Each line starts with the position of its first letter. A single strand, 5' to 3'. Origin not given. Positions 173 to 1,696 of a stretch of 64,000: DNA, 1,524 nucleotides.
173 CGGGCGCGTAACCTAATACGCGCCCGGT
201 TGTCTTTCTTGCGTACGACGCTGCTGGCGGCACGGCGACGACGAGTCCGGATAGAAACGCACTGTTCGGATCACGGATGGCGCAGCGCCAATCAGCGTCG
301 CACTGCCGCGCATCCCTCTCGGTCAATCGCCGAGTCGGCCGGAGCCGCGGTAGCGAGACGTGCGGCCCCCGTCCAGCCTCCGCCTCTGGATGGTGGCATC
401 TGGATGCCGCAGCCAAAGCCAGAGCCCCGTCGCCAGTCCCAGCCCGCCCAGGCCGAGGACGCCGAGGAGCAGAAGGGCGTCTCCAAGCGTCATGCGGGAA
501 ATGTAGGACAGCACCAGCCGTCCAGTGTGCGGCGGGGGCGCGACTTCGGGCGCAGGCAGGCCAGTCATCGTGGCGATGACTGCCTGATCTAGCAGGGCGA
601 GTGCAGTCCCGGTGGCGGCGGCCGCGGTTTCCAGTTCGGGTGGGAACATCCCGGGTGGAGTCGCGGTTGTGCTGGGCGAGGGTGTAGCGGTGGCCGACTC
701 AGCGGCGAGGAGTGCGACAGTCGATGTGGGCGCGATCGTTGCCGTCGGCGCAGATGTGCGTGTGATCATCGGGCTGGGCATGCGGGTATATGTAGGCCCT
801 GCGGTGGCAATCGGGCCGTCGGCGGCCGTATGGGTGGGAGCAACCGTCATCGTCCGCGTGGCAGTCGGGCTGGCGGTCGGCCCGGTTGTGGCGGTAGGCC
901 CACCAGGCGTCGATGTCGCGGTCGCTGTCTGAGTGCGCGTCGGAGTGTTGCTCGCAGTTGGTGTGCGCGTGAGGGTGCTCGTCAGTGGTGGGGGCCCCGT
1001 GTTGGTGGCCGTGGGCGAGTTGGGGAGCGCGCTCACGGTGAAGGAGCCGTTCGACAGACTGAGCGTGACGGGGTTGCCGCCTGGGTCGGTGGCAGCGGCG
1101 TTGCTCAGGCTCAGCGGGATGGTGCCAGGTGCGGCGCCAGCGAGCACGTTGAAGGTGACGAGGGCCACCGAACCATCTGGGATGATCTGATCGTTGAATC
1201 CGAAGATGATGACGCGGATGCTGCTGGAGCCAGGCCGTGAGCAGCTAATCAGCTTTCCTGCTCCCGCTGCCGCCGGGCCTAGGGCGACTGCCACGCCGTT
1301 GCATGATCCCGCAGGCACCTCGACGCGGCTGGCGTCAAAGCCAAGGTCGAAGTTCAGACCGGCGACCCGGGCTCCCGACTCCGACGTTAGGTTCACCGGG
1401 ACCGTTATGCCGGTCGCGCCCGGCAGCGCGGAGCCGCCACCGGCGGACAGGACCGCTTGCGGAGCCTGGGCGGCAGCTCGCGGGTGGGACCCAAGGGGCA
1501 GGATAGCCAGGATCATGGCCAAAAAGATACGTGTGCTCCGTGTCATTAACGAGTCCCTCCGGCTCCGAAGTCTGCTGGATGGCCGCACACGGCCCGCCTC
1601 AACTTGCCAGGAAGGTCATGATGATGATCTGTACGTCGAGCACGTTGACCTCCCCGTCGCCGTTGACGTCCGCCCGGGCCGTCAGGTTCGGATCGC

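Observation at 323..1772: Adjacent dockerin and cohesin genes: a one-enzyme, membrane-tethered cellulosome-like module in a probable Chloroflexota genome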

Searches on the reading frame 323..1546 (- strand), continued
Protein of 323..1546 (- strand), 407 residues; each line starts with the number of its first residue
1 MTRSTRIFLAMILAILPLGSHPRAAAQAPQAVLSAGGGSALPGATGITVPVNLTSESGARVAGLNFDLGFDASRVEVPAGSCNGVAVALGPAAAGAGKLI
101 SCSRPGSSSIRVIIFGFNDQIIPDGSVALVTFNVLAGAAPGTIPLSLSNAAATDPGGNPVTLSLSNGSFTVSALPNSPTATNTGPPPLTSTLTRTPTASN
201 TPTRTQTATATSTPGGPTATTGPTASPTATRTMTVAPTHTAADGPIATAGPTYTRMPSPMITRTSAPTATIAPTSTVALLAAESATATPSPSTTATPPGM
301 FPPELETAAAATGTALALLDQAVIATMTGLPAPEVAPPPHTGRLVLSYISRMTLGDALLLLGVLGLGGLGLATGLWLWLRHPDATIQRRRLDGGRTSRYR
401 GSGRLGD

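Call 61: fold_search(model_id=the predicted structure, library=pdb)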
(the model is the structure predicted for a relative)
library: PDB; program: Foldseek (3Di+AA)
matches with E <= 10: 1453; with E <= 0.001: 88
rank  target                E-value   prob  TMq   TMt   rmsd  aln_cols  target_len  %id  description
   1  6kgf_C                1.2e-11  1.00  0.30  0.80   2.8       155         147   22  Crystal structure of CaDoc0917(R16D)-CaCohA2 complex at pH 8.2 (released 2020-07-08)
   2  2vn5_A                1.3e-11  1.00  0.31  0.83   2.4       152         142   28  The Clostridium cellulolyticum dockerin displays a dual binding mode for its cohesin partner (released 2008-05-20)
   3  6kgf_A                1.8e-11  1.00  0.30  0.80   3.2       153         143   22  Crystal structure of CaDoc0917(R16D)-CaCohA2 complex at pH 8.2 (released 2020-07-08)
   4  2vn6_A                2.0e-11  1.00  0.31  0.79   2.6       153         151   27  The Clostridium cellulolyticum dockerin displays a dual binding mode for its cohesin partner (released 2008-05-13)
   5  2vn5_C                2.6e-11  1.00  0.30  0.79   2.7       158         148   27  The Clostridium cellulolyticum dockerin displays a dual binding mode for its cohesin partner (released 2008-05-20)
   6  6kge_A                3.1e-11  1.00  0.30  0.81   3.0       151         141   22  Crystal structure of CaDoc0917(R16D)-CaCohA2 complex at pH 5.5 (released 2020-07-08)
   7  1g1k_A                3.9e-11  1.00  0.30  0.81   2.6       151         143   28  COHESIN MODULE FROM THE CELLULOSOME OF CLOSTRIDIUM CELLULOLYTICUM (released 2000-11-22)
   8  6kgc_A                4.6e-11  1.00  0.30  0.81   3.0       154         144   21  Crystal structure of CaDoc0917(R49D)-CaCohA2 complex at pH 5.4 (released 2020-07-08)
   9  5nrm_A                8.5e-11  1.00  0.31  0.85   2.3       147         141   21  Crystal structure of the sixth cohesin from Acetivibrio cellulolyticus' scaffoldin B in complex with Cel5 dockerin S51 (released 2018-01-31)
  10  6kgd_A                8.5e-11  1.00  0.30  0.80   2.8       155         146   22  Crystal structure of CaDoc0917(R49D)-CaCohA2 complex at pH 8.0 (released 2020-07-08)
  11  2xdh                  2.3e-10  1.00  0.30  0.83   2.6       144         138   25  Non-cellulosomal cohesin from the hyperthermophilic archaeon Archaeoglobus fulgidus (released 2010-05-26)
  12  5nrk_A                4.2e-10  1.00  0.31  0.84   2.1       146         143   21  Crystal structure of the sixth cohesin from Acetivibrio cellulolyticus' scaffoldin B in complex with Cel5 dockerin S15 (released 2018-01-31)
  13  4ums                  1.2e-09  1.00  0.29  0.72   3.5       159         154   17  The crystal structure of the seventh ScaB type I cohesin from Pseudobacteroides cellulosolvens (released 2015-05-06)
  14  4dh2_C                1.7e-09  1.00  0.30  0.72   3.3       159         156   16  Crystal structure of Coh-OlpC(Cthe_0452)-Doc435(Cthe_0435) complex: A novel type I Cohesin-Dockerin complex from Clost (released 2012-11-28)
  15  5n5p_C                1.9e-09  1.00  0.28  0.77   3.1       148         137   27  Crystal structure of Ruminococcus flavefaciens' type III complex containing the fifth cohesin from scaffoldin B and th (released 2018-02-28)
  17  4dh2_A                3.3e-09  1.00  0.30  0.71   3.3       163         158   16  Crystal structure of Coh-OlpC(Cthe_0452)-Doc435(Cthe_0435) complex: A novel type I Cohesin-Dockerin complex from Clost (released 2012-11-28)
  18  5lxv_C                4.4e-09  1.00  0.31  0.70   2.9       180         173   18  Crystal structure of Ruminococcus flavefaciens scaffoldin C cohesin in complex with a dockerin from an uncharacterized (released 2016-10-19)
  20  5lxv_A                6.1e-09  1.00  0.31  0.69   2.9       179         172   18  Crystal structure of Ruminococcus flavefaciens scaffoldin C cohesin in complex with a dockerin from an uncharacterized (released 2016-10-19)
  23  3ul4_A                1.2e-08  1.00  0.30  0.82   2.3       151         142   19  Crystal structure of Coh-OlpA(Cthe_3080)-Doc918(Cthe_0918) complex: A novel type I Cohesin-Dockerin complex from Clost (released 2012-11-28)
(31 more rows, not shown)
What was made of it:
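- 1034..1459 (-): Cohesin domain (aa 30-171), type I-like beta-sandwich. All top 50 Foldseek PDB matches are cohesins; the best are 6kgf, 2vn5, 1g1k and 5nrm with target-normalised TM 0.79-0.85 and E about 1e-11 (call 61).
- On Cohesin domain (Pfam PF00963; type I-like): All 50 top Foldseek matches are cohesins; the best type I matches have target-normalised TM 0.79-0.85 (call 61).
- Closest known: Single-cohesin anchoring scaffoldins of Clostridium. Same: Their structures (3ul4, 4dh2) are among the fold matches (call 61).
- Closest known: Non-cellulosomal cohesin and dockerin modules. Same: 2xdh is fold match number 11, with TM 0.83 (call 61).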

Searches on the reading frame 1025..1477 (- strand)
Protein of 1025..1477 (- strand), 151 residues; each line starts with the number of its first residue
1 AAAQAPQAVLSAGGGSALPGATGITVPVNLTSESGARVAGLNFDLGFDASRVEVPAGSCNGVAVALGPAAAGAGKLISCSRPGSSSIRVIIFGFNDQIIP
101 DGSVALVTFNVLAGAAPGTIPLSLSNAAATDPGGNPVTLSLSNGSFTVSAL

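Call 27: find_related_loci(query=A3, collection=genome_contigs, flank=10000)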
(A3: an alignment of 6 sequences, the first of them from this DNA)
Query A3 (151 aa) in genome_contigs; peptide patterns used: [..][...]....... (x = any residue, [..] = any of these).
22 stretches matched a pattern; 2 encode a relative of the query (tblastn E <= 1e-3); 2 distinct loci.
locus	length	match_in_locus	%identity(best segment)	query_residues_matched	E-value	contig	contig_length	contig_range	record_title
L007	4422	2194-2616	59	1-148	1e-45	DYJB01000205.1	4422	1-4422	MAG TPA_asm: Candidatus Aquidulcis sp. isolate FI88_3_69_8 Afr_mines_FI88_5211_length_4422_cov_3_318067, whole genome sh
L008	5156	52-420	54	19-148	1e-35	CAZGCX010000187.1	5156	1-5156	MAG TPA_asm: uncultured Anaerolineaceae bacterium isolate SRP214966_co2_109 genome assembly, contig: NODE_32767_length_5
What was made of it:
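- Tried and rejected: A cohesin-domain alignment then found only 2 loci (call 27).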

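Call 32: search_solved_structures(query=A3, max_evalue=1, show_alignments=1)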
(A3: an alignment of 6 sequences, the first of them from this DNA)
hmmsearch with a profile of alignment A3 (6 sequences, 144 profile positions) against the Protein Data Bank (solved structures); distinct sequences matched with E-value up to 1: 12.
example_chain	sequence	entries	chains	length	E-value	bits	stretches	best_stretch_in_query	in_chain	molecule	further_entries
1g1k_A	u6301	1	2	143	1.3e-09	41.5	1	10-141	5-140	SCAFFOLDING PROTEIN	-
2vn5_A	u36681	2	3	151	1.6e-09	41.2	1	10-141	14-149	SCAFFOLDING PROTEIN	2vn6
6kgc_A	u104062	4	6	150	4.6e-08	36.5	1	8-142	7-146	Probably cellulosomal scaffolding protein, secreted cellulose-binding and cohesin domain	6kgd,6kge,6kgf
6kg8_A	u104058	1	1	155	6.2e-08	36.1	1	7-142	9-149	Probably cellulosomal scaffolding protein, secreted cellulose-binding and cohesin domain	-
5n5p_A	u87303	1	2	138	5.2e-05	26.6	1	93-141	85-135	Putative cellulosomal scaffoldin protein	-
5nrm_A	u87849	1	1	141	0.00011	25.6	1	10-139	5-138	Endoglucanase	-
5nrk_A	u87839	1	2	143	0.00012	25.4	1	10-139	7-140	Endoglucanase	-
3ul4_A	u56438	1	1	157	0.0021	21.4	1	2-139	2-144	Cellulosome-anchoring protein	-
4uyp_A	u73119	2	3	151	0.0029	20.9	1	11-143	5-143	Cellulosomal scaffoldin anchoring protein C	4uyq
2xdh_A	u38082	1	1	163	0.0039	20.5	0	11-105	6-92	COHESIN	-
4ums_A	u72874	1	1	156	0.016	18.5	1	23-143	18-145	CELLULOSOMAL ANCHORING SCAFFOLDIN B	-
5vmt_A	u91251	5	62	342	0.72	13.2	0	64-96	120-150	Glyceraldehyde-3-phosphate dehydrogenase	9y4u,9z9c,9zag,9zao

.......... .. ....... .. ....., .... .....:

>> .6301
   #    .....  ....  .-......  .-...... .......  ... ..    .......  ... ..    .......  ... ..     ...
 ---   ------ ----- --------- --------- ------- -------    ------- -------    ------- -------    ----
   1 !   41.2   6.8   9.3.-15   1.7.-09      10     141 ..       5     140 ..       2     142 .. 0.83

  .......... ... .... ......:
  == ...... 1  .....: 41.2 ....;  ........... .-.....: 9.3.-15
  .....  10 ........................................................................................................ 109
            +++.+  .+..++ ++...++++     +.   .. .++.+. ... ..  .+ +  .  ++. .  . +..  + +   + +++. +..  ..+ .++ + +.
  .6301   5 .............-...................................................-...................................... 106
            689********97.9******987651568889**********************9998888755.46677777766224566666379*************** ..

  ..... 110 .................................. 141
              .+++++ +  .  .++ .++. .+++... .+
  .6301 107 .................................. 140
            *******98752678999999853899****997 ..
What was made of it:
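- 1034..1459 (-): The family profile hits 1g1k and 2vn5 at E 1e-9 (call 32).
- On Cohesin domain (Pfam PF00963; type I-like): The family profile hits solved type I cohesins at E 1e-9 (call 32).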

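Call 57: find_related_loci(query=A3, collection=metagenome_contigs, flank=10000)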
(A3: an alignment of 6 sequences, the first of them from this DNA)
Query A3 (151 aa) in metagenome_contigs; peptide patterns used: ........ (x = any residue, [..] = any of these).
147 stretches matched a pattern; 1 encode a relative of the query (tblastn E <= 1e-3); 1 distinct loci.
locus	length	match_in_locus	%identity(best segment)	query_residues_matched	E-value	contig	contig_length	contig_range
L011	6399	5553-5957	46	8-150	2e-32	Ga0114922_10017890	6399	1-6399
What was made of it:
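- Tried and rejected: Metagenome scan (call 57).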
